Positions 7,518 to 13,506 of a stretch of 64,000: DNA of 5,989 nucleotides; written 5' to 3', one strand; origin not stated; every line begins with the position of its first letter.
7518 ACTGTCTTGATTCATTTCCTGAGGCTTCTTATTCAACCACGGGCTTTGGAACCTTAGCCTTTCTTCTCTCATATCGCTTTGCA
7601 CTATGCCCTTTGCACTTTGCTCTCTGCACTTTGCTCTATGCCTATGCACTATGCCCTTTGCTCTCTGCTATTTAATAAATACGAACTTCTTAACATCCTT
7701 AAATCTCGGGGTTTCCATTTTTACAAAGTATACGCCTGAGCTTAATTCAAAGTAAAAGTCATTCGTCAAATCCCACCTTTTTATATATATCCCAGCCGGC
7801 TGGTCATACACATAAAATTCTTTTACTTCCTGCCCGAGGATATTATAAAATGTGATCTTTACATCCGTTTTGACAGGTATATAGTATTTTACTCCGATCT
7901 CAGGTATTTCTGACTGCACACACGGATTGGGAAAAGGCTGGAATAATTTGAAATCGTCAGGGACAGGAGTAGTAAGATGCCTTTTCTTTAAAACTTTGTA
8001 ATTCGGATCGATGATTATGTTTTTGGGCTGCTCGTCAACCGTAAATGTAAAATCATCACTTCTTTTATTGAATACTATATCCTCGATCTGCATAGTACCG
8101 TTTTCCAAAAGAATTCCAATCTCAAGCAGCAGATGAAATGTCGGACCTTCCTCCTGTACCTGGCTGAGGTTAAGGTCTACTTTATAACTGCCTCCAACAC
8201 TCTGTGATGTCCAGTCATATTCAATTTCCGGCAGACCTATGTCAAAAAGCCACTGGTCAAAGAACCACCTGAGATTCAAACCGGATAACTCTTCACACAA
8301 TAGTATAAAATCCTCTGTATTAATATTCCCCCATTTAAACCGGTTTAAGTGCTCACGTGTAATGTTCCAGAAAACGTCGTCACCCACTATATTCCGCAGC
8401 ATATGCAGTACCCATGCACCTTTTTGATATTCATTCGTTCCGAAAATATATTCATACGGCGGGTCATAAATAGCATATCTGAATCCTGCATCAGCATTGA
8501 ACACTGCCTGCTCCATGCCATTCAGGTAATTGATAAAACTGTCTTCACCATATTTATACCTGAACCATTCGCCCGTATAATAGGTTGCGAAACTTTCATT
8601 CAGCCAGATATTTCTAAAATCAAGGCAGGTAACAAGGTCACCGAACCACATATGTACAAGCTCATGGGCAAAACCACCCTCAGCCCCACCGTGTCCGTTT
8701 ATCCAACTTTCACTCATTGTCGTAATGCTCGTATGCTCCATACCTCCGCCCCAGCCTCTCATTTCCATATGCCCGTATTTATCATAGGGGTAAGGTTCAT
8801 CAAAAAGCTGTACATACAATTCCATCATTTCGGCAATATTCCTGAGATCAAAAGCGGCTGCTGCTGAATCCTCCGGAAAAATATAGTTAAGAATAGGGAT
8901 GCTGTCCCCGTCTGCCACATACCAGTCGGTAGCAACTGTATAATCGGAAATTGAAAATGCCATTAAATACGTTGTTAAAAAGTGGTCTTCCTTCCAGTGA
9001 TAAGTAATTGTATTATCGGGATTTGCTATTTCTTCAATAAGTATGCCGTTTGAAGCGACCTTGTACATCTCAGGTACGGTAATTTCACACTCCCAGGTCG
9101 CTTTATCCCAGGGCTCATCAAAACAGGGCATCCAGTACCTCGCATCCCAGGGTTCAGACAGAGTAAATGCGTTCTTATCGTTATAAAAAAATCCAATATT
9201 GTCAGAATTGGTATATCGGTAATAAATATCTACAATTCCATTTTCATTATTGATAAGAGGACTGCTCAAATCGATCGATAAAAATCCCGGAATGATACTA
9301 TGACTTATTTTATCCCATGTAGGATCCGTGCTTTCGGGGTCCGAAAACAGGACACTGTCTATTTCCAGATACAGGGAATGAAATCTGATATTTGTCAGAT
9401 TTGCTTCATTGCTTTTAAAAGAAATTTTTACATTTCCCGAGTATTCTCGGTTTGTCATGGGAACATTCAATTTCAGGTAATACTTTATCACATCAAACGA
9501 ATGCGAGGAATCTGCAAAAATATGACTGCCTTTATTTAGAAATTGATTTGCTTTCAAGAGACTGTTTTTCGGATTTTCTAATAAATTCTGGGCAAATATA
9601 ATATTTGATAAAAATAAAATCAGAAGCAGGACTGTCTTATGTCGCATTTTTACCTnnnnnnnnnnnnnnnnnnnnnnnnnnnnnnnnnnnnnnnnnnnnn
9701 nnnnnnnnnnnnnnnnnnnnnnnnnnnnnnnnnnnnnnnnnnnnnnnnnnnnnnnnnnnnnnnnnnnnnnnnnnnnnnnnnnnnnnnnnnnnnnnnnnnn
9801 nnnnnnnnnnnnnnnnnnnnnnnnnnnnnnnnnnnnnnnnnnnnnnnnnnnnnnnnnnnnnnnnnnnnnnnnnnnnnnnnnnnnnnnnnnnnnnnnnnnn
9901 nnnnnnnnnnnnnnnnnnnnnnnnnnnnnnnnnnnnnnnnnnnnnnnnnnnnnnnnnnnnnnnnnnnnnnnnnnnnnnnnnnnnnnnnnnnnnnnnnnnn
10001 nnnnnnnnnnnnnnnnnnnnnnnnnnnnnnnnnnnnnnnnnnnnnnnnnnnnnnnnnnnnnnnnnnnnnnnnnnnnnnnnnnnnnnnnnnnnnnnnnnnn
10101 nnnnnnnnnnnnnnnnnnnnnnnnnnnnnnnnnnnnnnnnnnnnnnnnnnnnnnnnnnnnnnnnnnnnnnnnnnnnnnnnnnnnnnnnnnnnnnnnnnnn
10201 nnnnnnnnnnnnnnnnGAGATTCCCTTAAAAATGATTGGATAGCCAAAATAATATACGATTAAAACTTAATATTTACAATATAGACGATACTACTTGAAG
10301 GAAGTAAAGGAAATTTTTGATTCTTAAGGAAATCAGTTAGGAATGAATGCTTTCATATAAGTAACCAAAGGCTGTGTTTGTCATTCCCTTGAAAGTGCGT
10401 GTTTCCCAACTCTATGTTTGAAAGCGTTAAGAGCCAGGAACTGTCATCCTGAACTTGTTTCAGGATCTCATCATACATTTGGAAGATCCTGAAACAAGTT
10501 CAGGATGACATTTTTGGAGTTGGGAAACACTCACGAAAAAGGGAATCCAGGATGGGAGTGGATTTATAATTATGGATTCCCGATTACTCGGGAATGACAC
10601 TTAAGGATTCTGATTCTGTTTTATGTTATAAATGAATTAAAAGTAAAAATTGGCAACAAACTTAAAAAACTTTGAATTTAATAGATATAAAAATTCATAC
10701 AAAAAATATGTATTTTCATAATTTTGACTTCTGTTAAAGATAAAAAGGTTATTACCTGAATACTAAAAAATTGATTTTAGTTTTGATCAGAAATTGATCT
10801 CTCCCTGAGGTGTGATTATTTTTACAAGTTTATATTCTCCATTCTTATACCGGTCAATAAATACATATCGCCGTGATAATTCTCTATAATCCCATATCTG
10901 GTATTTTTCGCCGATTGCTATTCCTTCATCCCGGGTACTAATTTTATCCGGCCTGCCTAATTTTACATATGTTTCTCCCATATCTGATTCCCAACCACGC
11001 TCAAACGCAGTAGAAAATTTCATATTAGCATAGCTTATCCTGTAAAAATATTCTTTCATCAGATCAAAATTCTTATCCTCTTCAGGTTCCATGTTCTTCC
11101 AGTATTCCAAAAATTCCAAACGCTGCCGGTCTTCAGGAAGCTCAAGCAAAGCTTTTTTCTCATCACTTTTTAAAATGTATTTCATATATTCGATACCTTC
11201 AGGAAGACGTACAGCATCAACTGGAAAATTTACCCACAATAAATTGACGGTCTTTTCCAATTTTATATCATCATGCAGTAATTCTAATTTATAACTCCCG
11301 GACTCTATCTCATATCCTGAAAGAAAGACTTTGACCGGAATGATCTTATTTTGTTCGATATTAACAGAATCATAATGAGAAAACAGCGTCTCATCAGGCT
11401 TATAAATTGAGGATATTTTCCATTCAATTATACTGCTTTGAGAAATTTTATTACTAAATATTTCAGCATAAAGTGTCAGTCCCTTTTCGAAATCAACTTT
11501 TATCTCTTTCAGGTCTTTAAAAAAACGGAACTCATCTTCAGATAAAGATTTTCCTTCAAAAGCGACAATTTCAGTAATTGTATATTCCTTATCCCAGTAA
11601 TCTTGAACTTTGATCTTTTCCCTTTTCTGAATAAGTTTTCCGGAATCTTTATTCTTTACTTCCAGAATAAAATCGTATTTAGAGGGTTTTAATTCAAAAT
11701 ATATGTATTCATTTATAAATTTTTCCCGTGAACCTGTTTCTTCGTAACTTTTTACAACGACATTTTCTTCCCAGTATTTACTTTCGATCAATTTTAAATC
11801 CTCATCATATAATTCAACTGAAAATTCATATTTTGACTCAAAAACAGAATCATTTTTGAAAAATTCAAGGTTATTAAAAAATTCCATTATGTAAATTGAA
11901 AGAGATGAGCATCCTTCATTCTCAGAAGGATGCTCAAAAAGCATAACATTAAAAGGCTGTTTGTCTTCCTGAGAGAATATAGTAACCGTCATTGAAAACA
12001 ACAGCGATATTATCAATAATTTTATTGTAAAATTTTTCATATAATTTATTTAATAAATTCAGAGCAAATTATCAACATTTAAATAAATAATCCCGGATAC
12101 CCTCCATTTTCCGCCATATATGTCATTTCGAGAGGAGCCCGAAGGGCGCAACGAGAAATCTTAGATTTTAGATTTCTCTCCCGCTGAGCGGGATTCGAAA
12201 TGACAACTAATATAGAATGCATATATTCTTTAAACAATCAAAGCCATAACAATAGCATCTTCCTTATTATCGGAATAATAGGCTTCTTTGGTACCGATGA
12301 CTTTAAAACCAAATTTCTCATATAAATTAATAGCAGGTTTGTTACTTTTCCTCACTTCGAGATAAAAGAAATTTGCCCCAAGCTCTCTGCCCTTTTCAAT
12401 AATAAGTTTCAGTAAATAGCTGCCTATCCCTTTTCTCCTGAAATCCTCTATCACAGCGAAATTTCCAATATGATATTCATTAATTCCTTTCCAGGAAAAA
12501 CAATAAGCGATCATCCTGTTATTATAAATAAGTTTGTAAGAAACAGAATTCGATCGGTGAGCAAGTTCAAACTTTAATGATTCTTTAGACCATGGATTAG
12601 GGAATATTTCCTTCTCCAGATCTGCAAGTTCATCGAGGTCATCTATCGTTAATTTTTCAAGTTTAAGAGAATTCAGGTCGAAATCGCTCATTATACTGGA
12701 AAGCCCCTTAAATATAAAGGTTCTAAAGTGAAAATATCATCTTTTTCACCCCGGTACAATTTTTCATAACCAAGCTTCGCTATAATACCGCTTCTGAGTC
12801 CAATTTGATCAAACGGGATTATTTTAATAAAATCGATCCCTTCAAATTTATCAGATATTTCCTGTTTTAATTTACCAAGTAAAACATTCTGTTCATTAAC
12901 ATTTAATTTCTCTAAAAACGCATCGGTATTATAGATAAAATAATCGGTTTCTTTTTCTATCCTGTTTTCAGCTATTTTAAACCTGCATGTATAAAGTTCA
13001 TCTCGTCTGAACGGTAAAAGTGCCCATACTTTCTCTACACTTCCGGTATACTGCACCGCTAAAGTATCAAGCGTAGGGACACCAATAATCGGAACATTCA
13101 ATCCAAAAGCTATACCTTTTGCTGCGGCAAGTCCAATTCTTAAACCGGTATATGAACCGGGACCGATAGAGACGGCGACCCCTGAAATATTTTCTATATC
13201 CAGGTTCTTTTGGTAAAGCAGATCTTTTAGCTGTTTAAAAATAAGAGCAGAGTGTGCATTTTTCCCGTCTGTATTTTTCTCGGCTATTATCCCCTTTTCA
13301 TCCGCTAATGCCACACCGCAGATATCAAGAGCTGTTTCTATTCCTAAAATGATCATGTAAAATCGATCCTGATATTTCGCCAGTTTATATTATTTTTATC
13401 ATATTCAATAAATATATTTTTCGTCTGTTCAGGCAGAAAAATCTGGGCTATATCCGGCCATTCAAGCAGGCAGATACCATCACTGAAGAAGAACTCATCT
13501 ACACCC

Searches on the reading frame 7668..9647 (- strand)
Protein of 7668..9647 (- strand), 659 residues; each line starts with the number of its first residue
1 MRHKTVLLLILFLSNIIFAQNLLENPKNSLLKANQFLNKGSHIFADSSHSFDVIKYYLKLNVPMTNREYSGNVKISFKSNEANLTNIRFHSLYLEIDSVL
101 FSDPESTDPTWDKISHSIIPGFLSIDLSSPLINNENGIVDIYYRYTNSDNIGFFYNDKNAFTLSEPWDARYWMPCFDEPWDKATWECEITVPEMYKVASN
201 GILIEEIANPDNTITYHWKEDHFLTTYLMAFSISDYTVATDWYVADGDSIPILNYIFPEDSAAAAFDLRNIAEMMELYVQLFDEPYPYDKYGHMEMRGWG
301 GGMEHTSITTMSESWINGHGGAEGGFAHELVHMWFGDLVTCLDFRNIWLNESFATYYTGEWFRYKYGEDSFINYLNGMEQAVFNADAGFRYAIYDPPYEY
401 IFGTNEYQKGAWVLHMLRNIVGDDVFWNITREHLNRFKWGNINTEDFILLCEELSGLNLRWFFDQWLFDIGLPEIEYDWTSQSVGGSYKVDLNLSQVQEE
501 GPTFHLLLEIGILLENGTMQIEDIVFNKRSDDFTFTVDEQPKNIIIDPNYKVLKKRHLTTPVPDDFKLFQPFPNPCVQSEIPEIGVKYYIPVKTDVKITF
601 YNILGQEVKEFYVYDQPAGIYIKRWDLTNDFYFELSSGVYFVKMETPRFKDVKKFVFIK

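Call 60: search_protein_families(library=pfam, proteins=[window:7668-9647:-], max_evalue=0.00001)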
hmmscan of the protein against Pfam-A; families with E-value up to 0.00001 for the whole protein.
window:7668-9647:- (659 aa): 2 families
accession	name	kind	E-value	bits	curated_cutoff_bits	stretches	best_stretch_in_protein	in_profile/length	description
PF01433.26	Peptidase_M1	-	5.3e-29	101.8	27.7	1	267-466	2-218/218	Peptidase family M1 domain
PF17900.6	Peptidase_M1_N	-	5.2e-25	89.1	25.8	1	55-228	4-186/186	Peptidase M1 N-terminal domain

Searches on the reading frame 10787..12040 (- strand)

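Call 60: search_protein_families(library=pfam, proteins=[window:10787-12040:-], max_evalue=0.00001)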
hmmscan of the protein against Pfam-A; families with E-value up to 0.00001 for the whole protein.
window:10787-12040:- (417 aa): 1 family
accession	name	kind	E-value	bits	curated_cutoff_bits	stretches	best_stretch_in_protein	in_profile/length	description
PF20094.4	GWxTD_dom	-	1.4e-14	54.6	26.9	1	277-373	28-121/172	GWxTD domain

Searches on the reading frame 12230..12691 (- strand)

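Call 60: search_protein_families(library=pfam, proteins=[window:12230-12691:-], max_evalue=0.00001)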
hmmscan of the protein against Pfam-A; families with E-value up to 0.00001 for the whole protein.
window:12230-12691:- (153 aa): 6 families
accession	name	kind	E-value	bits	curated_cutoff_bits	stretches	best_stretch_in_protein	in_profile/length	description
PF00583.31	Acetyltransf_1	-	2.4e-20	73.4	20.7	1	20-129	2-116/116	Acetyltransferase (GNAT) family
PF13508.13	Acetyltransf_7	-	9.8e-13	48.7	27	1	57-131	11-84/84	Acetyltransferase (GNAT) domain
PF13673.13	Acetyltransf_10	-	5e-10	39.9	23.6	1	30-134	13-112/128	Acetyltransferase (GNAT) domain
PF08445.16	FR47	-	1.9e-09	37.8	22.1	1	74-134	23-81/86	FR47-like protein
PF13420.13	Acetyltransf_4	-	6.5e-07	29.9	24.3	1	38-144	36-149/155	Acetyltransferase (GNAT) domain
PF13302.13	Acetyltransf_3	-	7.9e-06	27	25.4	0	9-130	2-138/138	Acetyltransferase (GNAT) domain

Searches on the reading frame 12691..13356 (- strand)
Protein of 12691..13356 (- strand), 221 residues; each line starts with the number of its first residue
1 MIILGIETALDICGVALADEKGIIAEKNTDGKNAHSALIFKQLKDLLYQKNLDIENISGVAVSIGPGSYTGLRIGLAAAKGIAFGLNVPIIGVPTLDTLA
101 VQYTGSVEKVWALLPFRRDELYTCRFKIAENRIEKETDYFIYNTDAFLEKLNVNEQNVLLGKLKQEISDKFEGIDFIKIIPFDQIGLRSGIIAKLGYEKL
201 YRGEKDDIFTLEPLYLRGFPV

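Call 60: search_protein_families(library=pfam, proteins=[window:12691-13356:-], max_evalue=0.00001)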
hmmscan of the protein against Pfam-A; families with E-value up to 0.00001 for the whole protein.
window:12691-13356:- (221 aa): 1 family
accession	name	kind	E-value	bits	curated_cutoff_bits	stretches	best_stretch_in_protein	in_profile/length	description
PF00814.31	TsaD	-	3.8e-21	76.4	24.8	1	33-148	27-148/264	tRNA N6-adenosine threonylcarbamoyltransferase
